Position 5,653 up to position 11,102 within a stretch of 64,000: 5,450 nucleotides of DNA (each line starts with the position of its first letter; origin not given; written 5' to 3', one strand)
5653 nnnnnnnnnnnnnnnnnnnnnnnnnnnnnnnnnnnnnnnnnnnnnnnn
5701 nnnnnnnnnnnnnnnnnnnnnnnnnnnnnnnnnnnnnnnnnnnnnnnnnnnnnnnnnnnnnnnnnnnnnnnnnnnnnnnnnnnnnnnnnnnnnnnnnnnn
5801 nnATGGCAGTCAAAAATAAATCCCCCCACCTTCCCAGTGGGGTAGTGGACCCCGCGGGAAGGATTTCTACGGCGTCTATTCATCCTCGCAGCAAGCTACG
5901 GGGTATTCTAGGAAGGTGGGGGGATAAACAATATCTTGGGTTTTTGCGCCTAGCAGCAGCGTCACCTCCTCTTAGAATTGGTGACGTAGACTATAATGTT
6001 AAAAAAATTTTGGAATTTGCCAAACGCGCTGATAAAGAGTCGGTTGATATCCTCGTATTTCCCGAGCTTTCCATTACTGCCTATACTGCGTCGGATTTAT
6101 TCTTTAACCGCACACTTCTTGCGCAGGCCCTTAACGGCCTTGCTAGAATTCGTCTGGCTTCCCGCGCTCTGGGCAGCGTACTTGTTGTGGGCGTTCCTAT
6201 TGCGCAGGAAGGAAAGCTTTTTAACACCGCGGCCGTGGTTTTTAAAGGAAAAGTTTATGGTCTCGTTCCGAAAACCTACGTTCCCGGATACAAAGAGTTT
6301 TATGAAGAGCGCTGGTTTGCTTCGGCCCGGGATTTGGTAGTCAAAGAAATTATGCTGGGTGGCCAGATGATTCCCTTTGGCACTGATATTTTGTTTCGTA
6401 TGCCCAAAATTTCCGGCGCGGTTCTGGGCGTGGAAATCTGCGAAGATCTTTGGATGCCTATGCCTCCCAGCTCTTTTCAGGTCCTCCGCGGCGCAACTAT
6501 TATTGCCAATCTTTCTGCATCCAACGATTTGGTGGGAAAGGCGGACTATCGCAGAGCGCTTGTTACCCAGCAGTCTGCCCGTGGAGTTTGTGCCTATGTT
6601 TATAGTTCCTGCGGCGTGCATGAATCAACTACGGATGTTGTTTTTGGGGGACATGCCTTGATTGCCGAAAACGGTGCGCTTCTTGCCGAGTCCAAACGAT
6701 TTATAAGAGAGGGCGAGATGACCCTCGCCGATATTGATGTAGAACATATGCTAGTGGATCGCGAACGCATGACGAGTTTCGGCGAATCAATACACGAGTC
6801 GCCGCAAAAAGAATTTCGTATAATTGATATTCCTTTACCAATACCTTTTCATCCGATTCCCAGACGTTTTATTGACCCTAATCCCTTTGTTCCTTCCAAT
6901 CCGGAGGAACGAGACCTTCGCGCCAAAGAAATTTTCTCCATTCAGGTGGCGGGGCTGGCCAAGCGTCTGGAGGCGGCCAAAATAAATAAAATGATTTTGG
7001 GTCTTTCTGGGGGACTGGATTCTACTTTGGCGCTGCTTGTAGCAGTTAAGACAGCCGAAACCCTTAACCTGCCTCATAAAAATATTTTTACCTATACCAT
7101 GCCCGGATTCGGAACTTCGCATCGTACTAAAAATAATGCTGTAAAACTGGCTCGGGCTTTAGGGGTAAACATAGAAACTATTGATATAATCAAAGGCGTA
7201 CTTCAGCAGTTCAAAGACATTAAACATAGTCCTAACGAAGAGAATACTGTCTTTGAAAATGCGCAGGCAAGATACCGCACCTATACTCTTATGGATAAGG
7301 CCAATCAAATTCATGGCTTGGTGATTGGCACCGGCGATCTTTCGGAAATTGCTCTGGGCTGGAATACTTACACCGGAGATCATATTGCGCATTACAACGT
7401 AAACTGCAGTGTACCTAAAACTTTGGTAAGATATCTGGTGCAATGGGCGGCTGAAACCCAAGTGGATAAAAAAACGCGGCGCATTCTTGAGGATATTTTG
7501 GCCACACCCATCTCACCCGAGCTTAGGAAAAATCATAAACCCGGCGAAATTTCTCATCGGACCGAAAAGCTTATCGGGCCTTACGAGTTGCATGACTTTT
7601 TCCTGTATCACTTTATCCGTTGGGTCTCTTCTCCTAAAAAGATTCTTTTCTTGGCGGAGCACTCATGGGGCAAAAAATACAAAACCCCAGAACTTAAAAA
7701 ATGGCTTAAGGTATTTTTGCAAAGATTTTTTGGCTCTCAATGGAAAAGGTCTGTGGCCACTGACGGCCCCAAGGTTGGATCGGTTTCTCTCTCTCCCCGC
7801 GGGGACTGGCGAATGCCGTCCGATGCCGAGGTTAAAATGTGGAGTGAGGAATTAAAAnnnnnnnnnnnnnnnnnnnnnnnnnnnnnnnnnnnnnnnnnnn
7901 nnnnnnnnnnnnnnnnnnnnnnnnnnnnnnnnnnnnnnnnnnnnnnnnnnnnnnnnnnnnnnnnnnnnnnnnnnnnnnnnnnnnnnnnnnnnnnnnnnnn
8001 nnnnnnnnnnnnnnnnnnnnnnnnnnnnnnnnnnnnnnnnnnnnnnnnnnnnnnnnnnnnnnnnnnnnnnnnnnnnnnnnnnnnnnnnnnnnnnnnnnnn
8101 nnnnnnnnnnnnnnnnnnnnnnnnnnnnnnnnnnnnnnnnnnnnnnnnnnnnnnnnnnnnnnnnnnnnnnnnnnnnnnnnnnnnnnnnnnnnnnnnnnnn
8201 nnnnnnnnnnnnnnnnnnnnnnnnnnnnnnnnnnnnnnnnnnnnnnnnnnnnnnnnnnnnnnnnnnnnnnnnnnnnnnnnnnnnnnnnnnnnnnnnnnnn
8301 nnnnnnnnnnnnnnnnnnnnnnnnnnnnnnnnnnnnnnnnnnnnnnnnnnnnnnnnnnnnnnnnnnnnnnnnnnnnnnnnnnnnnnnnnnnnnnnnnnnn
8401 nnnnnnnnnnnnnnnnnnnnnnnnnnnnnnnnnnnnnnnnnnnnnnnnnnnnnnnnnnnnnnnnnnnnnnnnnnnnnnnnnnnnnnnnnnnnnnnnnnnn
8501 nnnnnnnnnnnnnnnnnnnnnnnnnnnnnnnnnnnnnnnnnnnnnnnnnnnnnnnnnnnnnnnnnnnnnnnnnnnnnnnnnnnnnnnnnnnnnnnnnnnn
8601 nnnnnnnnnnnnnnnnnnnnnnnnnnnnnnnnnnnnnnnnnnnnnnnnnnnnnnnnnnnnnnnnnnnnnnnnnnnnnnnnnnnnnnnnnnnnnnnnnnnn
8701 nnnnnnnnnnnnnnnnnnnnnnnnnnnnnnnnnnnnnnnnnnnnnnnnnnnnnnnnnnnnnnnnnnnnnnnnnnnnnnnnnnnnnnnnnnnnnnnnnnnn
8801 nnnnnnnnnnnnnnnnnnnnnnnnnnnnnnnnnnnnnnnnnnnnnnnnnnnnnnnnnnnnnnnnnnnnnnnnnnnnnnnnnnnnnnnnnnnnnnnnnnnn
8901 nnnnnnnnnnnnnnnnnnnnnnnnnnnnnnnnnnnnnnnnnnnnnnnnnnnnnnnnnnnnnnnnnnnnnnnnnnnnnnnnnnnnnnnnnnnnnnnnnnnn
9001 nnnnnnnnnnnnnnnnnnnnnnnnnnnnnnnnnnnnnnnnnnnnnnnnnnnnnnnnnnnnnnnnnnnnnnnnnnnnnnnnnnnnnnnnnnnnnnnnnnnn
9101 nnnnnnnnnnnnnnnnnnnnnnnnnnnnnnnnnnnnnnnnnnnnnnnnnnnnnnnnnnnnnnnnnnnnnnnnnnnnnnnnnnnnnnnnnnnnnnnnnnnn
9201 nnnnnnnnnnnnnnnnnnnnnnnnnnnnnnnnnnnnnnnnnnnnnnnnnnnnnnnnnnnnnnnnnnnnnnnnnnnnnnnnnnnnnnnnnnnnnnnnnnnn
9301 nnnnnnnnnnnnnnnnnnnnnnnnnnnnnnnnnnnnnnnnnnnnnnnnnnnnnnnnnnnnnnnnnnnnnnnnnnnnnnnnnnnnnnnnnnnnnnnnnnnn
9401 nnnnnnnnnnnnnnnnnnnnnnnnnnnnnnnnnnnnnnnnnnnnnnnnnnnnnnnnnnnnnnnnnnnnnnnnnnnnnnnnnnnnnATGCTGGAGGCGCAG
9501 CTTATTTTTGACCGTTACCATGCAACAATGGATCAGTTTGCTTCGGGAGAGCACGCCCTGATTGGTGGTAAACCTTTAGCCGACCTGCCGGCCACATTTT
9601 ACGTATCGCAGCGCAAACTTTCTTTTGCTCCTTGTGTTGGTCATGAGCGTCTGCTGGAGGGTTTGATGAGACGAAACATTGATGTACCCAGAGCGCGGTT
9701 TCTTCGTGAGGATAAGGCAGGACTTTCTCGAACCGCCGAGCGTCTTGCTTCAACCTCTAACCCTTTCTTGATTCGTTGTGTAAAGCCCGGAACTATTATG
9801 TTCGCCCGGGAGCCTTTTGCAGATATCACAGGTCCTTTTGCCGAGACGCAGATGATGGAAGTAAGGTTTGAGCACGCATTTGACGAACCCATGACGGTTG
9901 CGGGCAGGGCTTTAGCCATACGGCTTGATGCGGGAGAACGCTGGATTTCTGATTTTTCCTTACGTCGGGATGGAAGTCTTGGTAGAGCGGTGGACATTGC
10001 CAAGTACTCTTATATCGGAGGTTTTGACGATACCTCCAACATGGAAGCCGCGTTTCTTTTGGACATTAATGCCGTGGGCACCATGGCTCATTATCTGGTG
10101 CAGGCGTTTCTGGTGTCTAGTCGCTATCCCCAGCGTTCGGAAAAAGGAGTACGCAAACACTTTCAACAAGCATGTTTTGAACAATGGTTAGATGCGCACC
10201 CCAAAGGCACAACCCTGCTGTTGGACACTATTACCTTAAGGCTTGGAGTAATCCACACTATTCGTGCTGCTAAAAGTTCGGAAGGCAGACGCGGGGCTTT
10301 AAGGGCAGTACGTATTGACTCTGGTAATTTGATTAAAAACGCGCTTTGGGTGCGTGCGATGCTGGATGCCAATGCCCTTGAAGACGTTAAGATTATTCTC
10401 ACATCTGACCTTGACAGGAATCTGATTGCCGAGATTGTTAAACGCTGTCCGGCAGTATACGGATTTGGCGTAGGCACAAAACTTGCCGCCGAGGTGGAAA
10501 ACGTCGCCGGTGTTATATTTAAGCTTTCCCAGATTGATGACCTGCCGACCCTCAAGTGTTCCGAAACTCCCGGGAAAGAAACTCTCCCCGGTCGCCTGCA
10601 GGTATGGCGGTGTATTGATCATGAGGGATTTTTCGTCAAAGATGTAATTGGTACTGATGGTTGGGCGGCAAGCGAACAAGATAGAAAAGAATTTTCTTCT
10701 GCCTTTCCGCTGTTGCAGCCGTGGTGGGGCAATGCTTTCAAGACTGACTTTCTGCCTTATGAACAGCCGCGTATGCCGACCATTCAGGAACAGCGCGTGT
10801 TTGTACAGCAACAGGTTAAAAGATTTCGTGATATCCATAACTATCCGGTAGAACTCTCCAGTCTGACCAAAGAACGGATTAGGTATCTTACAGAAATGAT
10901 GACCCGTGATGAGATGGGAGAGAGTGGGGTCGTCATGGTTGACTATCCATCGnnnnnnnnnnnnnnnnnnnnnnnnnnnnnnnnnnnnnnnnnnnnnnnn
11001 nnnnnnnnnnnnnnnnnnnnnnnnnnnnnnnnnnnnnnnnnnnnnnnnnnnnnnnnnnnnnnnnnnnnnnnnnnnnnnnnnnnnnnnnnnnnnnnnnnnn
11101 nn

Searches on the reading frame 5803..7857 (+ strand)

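Call 78: search_protein_families(library=pfam, proteins=[window:5803-7857:+], max_evalue=0.00001)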
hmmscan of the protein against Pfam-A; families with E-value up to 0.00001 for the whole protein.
window:5803-7857:+ (685 aa): 2 families
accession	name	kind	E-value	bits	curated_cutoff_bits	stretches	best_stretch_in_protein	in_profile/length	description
PF02540.23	NAD_synthase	-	6.4e-28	97.9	21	1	382-574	6-181/242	NAD synthase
PF00795.27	CN_hydrolase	-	2.9e-19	69.8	23.2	1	50-314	2-249/256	Carbon-nitrogen hydrolase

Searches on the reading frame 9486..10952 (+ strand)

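Call 78: search_protein_families(library=pfam, proteins=[window:9486-10952:+], max_evalue=0.00001)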
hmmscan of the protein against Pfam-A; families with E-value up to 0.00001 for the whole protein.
window:9486-10952:+ (489 aa): 1 family
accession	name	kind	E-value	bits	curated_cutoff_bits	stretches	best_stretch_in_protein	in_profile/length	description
PF04095.22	NAPRTase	-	6.5e-09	36.3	20.8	1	154-350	3-196/239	Nicotinate phosphoribosyltransferase (NAPRTase) family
